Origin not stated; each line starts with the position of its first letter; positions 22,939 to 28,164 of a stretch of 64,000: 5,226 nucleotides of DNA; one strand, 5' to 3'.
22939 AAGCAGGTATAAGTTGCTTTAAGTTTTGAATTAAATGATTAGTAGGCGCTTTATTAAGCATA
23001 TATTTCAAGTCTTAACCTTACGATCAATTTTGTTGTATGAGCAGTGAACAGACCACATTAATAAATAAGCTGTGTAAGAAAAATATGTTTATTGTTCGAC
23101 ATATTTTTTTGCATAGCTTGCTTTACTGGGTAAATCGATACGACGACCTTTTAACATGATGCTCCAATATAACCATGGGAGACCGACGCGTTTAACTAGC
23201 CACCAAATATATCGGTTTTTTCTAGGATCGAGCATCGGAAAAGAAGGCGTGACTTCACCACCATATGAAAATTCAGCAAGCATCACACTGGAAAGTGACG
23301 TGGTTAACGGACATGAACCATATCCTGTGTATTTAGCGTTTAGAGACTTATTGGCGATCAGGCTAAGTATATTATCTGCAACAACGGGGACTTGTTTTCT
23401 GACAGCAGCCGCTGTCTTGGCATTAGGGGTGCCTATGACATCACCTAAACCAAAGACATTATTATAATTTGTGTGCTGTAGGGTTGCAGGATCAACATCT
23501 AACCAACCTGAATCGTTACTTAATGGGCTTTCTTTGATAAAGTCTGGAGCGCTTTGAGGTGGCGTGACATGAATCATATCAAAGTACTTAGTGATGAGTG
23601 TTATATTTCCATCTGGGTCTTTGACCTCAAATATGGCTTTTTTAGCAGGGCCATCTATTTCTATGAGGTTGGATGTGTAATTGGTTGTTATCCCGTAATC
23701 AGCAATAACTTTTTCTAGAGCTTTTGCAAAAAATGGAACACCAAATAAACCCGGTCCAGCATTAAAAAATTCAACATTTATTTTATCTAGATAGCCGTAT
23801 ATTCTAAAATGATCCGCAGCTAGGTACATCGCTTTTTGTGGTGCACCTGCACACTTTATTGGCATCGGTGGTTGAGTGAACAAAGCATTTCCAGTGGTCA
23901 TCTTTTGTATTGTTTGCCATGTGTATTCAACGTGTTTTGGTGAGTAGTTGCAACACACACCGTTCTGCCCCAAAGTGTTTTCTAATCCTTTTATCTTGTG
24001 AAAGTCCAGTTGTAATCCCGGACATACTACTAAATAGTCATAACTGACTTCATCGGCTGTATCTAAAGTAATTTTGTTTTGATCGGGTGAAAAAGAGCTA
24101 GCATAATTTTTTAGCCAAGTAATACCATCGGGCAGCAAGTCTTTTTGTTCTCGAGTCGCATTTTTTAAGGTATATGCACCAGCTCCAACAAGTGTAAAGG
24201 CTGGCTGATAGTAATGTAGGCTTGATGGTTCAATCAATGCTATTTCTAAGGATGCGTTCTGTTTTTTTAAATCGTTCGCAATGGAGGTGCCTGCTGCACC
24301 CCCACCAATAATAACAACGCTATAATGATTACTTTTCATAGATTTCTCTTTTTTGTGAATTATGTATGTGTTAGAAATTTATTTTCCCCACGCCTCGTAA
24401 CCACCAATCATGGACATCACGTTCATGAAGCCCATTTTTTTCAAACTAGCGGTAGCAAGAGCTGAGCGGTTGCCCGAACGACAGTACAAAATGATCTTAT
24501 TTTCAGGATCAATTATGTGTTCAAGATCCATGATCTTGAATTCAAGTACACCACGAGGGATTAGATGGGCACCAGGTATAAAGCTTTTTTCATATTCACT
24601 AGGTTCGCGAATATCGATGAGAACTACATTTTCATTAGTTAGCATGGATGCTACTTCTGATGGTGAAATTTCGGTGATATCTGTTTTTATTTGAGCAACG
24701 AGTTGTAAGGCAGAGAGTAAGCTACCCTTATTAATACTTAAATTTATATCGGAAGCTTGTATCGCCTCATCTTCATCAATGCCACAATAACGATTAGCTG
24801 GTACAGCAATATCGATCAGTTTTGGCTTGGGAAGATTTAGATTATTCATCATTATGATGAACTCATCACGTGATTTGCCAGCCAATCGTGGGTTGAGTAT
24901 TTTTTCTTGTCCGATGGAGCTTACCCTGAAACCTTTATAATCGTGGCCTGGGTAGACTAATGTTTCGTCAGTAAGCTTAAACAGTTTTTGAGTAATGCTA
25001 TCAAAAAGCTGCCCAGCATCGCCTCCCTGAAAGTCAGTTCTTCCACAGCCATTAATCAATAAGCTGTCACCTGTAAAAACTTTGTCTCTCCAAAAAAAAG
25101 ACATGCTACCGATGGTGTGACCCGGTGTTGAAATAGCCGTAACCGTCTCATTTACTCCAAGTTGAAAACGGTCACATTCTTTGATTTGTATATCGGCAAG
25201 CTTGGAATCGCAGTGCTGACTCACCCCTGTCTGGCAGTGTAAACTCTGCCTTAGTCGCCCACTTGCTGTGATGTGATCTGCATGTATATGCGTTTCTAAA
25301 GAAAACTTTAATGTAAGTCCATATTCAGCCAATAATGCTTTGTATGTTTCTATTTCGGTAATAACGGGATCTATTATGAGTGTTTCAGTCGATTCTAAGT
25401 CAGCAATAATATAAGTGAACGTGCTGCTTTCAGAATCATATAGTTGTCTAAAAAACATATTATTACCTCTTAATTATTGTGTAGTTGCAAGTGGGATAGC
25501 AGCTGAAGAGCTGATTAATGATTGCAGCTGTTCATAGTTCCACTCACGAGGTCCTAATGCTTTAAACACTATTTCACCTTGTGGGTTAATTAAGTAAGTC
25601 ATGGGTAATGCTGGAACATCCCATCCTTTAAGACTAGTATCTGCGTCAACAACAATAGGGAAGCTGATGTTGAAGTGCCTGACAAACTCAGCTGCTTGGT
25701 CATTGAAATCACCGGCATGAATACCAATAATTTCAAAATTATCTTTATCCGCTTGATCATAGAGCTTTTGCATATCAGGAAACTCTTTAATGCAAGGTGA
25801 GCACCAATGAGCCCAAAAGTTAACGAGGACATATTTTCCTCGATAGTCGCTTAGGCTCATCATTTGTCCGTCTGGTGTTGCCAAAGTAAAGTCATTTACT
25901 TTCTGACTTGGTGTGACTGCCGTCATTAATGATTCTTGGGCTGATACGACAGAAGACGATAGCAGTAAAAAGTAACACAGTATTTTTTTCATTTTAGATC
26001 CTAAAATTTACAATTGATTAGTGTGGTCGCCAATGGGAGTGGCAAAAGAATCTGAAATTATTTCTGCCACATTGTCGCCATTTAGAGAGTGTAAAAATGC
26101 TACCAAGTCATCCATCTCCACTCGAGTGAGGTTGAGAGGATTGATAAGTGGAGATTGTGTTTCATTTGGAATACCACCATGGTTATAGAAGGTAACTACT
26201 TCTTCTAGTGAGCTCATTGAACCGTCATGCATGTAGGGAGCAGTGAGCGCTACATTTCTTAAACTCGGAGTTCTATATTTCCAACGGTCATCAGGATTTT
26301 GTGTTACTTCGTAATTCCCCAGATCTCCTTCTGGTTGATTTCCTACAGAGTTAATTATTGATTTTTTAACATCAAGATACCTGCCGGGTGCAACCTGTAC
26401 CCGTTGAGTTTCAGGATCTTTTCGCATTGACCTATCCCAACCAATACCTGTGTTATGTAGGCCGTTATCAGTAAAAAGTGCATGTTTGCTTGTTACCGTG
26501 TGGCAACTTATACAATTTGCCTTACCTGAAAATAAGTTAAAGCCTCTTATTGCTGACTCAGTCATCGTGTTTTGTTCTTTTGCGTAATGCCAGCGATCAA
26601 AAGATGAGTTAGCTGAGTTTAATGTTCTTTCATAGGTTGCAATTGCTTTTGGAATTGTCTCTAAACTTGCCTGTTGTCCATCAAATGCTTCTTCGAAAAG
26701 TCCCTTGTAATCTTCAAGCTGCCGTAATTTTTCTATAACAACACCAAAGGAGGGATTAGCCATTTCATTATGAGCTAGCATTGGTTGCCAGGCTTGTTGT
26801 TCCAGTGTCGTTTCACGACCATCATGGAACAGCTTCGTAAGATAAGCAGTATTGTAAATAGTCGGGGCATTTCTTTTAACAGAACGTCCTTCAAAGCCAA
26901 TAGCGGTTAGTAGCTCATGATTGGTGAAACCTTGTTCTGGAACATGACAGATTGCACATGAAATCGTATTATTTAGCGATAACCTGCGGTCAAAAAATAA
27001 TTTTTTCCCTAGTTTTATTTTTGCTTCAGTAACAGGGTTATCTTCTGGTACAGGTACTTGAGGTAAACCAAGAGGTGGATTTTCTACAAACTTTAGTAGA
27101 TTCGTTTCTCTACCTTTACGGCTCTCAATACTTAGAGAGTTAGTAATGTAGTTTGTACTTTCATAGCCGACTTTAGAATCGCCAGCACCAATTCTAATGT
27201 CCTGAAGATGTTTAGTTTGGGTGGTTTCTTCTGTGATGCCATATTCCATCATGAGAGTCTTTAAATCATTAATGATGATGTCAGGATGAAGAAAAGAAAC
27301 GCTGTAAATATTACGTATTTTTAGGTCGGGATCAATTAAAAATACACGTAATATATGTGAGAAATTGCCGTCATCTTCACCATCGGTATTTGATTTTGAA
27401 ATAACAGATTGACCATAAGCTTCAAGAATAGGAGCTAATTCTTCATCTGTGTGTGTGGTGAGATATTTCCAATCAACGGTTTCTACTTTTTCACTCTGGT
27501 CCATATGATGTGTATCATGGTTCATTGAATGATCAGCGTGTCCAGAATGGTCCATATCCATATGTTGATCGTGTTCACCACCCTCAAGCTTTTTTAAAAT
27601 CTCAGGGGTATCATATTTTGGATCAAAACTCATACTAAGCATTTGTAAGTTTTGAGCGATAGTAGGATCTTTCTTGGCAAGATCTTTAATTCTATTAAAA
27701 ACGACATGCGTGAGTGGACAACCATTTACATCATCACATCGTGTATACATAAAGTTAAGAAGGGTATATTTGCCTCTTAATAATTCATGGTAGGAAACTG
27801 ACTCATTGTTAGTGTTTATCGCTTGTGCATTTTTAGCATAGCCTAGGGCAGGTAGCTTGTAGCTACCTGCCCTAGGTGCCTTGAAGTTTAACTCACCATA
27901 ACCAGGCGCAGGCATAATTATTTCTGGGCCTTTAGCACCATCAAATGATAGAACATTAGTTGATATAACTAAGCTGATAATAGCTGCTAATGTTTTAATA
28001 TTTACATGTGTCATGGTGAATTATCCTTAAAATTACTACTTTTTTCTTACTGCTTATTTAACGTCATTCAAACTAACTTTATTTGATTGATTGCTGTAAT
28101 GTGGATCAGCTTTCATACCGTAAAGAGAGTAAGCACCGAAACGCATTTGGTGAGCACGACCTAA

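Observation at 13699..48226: Recurrent TACGTA-centred palindromic box in the promoter regions of island 2, implying one regulon linking sox, mtoX and the AlkB-like cluster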

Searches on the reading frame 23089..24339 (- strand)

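Call 12: search_protein_families(library=pfam, proteins=[window:23089-24339:-])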
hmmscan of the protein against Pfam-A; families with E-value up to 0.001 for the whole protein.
window:23089-24339:- (416 aa): 4 families
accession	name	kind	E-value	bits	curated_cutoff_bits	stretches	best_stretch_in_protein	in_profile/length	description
PF07992.20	Pyr_redox_2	-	9.1e-16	58.6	26.1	1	6-310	1-286/291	Pyridine nucleotide-disulphide oxidoreductase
PF05834.18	Lycopene_cycl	-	7.6e-05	22.4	23.4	1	8-43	2-37/380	Lycopene cyclase protein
PF01266.30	DAO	-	0.00022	21.3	27.9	1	8-39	2-31/353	FAD dependent oxidoreductase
PF13454.12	NAD_binding_9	-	0.00033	21.1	21.8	0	9-42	1-36/155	FAD-NAD(P)-binding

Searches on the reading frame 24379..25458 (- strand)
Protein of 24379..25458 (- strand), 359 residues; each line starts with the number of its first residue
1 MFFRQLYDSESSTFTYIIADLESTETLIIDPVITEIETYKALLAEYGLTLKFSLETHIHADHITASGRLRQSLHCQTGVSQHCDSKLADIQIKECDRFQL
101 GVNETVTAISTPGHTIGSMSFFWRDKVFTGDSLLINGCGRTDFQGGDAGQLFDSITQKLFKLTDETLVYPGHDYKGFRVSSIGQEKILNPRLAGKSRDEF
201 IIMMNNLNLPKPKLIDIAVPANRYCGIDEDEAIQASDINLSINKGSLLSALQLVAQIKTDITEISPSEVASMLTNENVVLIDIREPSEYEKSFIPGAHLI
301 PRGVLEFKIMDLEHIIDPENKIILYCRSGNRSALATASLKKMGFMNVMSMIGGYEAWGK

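Call 12: search_protein_families(library=pfam, proteins=[window:24379-25458:-])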
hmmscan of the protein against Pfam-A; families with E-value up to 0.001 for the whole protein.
window:24379-25458:- (359 aa): 2 families
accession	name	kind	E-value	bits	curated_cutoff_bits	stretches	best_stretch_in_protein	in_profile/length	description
PF00581.25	Rhodanese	-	2.4e-21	76.5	22.2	1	265-358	1-100/102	Rhodanese-like domain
PF00753.33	Lactamase_B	-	6.5e-13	49.5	22.7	2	103-172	119-196/196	Metallo-beta-lactamase superfamily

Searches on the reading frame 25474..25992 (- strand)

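Call 12: search_protein_families(library=pfam, proteins=[window:25474-25992:-])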
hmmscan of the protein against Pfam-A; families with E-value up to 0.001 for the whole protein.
window:25474-25992:- (172 aa): 6 families
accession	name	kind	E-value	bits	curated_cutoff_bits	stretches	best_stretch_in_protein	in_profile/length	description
PF00578.27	AhpC-TSA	-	5.8e-25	88.1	26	1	29-142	2-122/124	AhpC/TSA family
PF08534.16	Redoxin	-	2.4e-18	66.8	26.6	1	29-152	3-139/148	Redoxin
PF13905.12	Thioredoxin_8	-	8.9e-14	52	27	1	52-141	1-94/94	Thioredoxin-like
PF00085.26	Thioredoxin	-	2.1e-06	28.1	23.5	1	53-102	19-67/103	Thioredoxin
PF00255.25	GSHPx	-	2.5e-06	27.5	27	1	34-100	3-68/108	Glutathione peroxidase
PF13911.12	AhpC-TSA_2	-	0.00012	22.9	27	1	75-121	3-48/114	AhpC/TSA antioxidant enzyme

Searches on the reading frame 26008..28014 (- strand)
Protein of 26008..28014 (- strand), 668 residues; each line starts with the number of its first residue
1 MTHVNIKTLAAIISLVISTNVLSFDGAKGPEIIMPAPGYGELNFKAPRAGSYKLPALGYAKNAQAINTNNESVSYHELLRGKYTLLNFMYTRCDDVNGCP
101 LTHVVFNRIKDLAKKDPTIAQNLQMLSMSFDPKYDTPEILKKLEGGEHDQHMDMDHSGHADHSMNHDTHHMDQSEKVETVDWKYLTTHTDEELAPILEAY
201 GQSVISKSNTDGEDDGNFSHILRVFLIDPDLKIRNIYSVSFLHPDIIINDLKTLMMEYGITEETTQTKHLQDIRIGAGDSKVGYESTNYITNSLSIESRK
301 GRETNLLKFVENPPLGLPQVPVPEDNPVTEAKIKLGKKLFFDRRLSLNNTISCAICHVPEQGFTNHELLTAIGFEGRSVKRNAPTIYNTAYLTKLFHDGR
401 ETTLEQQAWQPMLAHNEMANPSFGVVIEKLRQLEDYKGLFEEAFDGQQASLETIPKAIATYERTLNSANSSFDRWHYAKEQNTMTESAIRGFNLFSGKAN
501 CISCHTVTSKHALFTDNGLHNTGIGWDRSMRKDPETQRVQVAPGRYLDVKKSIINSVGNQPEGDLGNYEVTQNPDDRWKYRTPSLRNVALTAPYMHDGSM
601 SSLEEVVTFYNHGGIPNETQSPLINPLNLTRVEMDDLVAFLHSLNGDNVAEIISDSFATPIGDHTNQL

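Call 12: search_protein_families(library=pfam, proteins=[window:26008-28014:-])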
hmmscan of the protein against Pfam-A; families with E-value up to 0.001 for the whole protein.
window:26008-28014:- (668 aa): 3 families
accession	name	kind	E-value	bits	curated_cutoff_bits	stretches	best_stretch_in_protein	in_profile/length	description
PF03150.19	CCP_MauG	-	3.7e-54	183.9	25.6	1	331-478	2-146/149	Di-haem cytochrome c peroxidase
PF02630.20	SCO1-SenC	-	1.7e-12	47.9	22.8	1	66-189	7-122/134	SCO1/SenC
PF00034.26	Cytochrom_C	-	3.4e-07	31.9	21.3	0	490-644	3-89/90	Cytochrome c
